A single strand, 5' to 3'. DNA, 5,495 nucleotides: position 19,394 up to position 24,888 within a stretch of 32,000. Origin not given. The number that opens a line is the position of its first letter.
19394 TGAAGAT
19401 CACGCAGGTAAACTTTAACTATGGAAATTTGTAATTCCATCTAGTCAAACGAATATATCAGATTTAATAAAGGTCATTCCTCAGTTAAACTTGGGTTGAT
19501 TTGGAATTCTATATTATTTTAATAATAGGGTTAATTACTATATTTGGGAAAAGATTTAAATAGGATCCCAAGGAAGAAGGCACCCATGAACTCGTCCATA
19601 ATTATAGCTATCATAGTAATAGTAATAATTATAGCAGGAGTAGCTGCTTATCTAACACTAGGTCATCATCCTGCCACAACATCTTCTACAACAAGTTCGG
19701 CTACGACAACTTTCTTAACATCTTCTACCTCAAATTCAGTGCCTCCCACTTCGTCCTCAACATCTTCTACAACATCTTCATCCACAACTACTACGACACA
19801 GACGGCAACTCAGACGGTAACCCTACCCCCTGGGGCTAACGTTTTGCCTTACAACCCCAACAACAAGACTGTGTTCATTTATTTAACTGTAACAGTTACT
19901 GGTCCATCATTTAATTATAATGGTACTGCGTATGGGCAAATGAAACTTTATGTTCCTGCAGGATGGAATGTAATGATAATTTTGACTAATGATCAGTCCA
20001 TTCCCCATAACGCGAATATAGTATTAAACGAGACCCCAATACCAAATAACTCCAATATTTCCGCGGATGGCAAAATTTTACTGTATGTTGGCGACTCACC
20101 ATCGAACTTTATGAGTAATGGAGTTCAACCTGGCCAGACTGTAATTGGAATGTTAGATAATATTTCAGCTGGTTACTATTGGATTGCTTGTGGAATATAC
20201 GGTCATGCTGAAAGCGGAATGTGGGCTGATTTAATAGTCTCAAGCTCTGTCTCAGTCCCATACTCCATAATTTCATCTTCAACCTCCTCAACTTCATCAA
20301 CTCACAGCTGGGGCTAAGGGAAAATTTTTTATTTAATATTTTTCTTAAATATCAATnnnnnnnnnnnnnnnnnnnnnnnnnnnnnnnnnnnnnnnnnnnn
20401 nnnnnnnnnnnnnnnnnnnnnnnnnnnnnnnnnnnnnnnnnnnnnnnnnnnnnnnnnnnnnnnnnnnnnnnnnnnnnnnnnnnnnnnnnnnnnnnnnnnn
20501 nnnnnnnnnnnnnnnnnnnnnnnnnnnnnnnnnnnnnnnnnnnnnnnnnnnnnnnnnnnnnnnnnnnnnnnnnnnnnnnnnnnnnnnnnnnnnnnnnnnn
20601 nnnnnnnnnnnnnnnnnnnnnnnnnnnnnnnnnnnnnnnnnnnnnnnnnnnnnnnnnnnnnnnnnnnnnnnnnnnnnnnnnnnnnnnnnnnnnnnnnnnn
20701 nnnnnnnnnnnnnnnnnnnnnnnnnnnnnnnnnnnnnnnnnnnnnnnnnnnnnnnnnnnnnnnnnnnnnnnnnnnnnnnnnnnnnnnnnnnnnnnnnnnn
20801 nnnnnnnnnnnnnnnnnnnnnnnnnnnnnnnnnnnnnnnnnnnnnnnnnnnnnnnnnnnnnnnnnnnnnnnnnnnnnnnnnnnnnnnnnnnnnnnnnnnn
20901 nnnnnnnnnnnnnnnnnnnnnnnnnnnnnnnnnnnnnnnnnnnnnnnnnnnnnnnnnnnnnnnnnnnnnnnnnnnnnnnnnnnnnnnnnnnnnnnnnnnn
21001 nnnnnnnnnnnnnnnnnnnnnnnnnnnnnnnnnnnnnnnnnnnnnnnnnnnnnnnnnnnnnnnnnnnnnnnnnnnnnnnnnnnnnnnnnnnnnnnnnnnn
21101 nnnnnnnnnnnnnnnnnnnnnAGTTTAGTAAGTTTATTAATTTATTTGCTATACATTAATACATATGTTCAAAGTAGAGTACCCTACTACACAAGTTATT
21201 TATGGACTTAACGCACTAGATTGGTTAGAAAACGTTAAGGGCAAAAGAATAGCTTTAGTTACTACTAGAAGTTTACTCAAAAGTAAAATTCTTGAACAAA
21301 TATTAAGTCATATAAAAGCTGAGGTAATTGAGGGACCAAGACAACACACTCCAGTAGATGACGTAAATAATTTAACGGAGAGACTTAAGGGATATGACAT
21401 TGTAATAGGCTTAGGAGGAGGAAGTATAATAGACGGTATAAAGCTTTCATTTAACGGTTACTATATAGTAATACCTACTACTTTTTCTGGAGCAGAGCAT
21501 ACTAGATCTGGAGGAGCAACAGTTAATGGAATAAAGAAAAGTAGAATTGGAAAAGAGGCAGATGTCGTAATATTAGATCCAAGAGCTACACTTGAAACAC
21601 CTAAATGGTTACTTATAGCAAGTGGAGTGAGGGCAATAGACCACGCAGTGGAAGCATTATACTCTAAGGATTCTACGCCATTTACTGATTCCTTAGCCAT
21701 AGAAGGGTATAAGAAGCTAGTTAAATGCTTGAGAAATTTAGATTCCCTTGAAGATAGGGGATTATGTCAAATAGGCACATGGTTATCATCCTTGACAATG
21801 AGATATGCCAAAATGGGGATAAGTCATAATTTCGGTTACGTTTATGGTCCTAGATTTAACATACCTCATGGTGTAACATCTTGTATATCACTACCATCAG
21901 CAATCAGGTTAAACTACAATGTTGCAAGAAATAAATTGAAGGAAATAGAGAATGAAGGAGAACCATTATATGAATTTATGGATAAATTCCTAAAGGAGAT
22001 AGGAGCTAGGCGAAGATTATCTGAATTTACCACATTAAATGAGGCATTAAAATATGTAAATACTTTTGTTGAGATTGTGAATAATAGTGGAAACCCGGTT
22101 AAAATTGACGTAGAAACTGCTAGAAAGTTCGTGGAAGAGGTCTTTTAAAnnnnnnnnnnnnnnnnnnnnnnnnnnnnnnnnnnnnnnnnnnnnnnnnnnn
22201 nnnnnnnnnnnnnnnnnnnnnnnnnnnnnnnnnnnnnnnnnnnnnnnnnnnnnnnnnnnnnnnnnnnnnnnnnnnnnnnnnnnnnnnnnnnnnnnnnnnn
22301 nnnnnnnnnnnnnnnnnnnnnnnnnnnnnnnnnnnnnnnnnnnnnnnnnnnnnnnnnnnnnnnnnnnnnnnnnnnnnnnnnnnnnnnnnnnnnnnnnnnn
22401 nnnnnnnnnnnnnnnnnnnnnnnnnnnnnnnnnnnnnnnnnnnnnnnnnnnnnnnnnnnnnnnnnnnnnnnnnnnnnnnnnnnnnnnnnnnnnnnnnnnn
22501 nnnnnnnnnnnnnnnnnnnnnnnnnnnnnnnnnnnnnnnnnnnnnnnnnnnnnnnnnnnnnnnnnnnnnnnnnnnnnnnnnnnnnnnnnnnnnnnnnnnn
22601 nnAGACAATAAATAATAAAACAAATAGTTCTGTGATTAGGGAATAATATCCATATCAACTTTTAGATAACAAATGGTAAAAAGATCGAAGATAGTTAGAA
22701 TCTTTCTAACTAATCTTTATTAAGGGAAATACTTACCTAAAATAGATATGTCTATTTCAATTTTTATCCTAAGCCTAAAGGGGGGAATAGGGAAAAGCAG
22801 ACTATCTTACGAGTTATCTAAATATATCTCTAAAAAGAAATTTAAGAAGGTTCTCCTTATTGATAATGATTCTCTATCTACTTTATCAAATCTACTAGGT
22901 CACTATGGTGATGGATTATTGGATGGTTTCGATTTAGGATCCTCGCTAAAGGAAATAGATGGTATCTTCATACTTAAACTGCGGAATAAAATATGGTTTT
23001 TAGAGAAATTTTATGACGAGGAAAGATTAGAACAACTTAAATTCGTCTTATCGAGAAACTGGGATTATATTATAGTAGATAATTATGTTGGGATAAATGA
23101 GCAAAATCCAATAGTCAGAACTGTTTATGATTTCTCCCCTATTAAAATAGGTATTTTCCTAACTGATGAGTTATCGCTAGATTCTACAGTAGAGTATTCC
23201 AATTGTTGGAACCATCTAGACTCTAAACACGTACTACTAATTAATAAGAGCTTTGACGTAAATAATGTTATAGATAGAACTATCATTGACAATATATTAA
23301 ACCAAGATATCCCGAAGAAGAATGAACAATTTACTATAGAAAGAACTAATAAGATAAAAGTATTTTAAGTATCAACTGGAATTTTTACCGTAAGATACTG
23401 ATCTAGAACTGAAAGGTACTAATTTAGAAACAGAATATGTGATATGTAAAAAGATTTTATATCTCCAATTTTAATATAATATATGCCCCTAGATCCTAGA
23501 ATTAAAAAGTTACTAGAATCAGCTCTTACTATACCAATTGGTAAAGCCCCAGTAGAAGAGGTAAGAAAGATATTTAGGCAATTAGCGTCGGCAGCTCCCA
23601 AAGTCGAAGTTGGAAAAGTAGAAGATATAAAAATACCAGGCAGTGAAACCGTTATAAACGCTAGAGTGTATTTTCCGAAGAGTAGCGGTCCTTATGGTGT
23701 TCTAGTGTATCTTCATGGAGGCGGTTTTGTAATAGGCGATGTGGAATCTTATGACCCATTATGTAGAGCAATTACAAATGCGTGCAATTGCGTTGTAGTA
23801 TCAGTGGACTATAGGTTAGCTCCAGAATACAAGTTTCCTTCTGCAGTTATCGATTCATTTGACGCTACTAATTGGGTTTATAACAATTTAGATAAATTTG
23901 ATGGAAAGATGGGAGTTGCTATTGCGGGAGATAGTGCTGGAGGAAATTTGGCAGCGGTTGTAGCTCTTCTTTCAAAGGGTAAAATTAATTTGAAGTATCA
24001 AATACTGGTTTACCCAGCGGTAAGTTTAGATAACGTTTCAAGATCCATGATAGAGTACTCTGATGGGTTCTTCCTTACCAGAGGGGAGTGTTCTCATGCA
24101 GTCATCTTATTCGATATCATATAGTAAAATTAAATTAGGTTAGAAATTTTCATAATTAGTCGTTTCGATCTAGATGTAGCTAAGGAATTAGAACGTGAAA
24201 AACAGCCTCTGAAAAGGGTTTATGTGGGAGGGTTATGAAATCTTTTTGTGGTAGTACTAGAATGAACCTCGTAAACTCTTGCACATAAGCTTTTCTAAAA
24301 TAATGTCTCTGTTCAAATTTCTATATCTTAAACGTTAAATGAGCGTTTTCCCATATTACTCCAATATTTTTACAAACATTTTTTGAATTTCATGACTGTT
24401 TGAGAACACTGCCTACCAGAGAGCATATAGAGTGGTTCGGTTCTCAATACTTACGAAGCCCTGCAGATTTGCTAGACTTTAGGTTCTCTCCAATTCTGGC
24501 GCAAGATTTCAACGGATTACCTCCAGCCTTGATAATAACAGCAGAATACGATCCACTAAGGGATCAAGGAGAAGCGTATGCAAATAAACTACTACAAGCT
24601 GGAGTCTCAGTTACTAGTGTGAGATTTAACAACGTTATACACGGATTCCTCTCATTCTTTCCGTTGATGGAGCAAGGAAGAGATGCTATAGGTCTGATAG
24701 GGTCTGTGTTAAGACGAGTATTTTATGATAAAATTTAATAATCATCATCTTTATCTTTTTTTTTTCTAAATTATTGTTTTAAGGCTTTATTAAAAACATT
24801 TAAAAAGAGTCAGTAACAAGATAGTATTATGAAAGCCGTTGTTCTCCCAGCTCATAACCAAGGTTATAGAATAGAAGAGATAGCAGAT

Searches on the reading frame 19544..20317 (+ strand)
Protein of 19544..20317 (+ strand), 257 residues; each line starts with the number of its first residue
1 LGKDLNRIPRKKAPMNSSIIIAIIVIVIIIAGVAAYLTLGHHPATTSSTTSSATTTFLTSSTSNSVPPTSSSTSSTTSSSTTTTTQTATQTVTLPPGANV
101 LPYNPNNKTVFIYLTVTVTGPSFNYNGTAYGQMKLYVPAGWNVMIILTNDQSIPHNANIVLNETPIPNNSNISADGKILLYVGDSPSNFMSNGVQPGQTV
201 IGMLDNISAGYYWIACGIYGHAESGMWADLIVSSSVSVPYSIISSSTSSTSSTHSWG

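Call 18: search_protein_families(library=pfam, proteins=[window:19544-20317:+], max_evalue=0.00001)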
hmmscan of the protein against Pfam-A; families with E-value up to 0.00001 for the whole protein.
window:19544-20317:+ (257 aa): 1 family
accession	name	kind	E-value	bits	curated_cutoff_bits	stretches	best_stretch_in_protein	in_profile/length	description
PF06525.17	SoxE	-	8.8e-70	233.4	21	1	96-243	1-149/149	Sulfocyanin (SoxE) domain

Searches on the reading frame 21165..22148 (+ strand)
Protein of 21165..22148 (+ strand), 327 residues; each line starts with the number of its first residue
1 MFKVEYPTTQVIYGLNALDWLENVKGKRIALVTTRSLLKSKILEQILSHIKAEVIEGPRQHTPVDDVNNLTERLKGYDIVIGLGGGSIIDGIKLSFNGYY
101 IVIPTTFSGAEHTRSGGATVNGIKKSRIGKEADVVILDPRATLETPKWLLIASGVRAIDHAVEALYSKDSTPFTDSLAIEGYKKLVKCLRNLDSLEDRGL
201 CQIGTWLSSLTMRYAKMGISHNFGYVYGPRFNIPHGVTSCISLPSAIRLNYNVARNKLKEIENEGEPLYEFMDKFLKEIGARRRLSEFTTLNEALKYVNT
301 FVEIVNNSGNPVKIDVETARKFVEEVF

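Call 18: search_protein_families(library=pfam, proteins=[window:21165-22148:+], max_evalue=0.00001)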
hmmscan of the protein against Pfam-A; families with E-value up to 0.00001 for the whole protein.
window:21165-22148:+ (327 aa): 3 families
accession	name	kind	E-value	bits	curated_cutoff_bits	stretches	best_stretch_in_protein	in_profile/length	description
PF25137.1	ADH_Fe_C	-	1.6e-20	74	27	1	151-294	2-160/194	Fe-containing alcohol dehydrogenase family, C-terminal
PF00465.25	Fe-ADH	-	1.9e-14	54.1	31.3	1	9-139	2-168/168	Iron-containing alcohol dehydrogenase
PF13685.12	Fe-ADH_2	-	5.7e-07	30.1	28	1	22-109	15-110/149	Iron-containing alcohol dehydrogenase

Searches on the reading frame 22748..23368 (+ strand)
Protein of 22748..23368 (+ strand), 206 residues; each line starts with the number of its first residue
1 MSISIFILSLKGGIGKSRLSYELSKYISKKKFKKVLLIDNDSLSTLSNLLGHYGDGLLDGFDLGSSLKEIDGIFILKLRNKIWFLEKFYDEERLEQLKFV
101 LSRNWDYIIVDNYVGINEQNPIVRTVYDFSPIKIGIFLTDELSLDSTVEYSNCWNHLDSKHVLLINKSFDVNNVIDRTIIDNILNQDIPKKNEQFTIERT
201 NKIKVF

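Call 86: search_protein_families(library=pfam, proteins=[window:22748-23368:+], max_evalue=0.001)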
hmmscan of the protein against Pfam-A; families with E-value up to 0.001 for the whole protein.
window:22748-23368:+ (206 aa): 3 families
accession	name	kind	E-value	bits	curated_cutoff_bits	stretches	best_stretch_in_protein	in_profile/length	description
PF01656.29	CbiA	-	2.7e-07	31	25.4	1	5-93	1-88/125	CobQ/CobB/MinD/ParA nucleotide binding domain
PF13614.12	AAA_31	-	2.1e-06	28.2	27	1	5-48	4-46/177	AAA domain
PF10609.15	ParA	-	0.00092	19.1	27.1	0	4-41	5-41/246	NUBPL iron-transfer P-loop NTPase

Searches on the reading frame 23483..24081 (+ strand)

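Call 86: search_protein_families(library=pfam, proteins=[window:23483-24081:+], max_evalue=0.001)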
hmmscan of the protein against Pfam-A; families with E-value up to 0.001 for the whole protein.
window:23483-24081:+ (199 aa): 5 families
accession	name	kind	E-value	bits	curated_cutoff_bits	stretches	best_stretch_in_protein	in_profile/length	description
PF07859.19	Abhydrolase_3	-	8.1e-43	147.1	25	1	74-199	1-132/210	alpha/beta hydrolase fold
PF20434.5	BD-FAE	-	9.9e-19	68.1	26.8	1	62-166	3-113/215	BD-FAE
PF00135.34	COesterase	-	9.3e-13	48.4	27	1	53-167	81-207/515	Carboxylesterase family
PF10340.15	Say1_Mug180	-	4.9e-06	26.1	21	1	72-178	123-233/374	Steryl acetyl hydrolase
PF07224.18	Chlorophyllase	-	1.2e-05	24.7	26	1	60-176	31-148/301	Chlorophyllase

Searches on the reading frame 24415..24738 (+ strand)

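Call 86: search_protein_families(library=pfam, proteins=[window:24415-24738:+], max_evalue=0.001)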
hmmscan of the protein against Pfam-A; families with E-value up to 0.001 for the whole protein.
window:24415-24738:+ (107 aa): 1 family
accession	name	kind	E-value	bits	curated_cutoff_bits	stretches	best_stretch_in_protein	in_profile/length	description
PF07859.19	Abhydrolase_3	-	3e-23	83.1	25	1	1-79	132-209/210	alpha/beta hydrolase fold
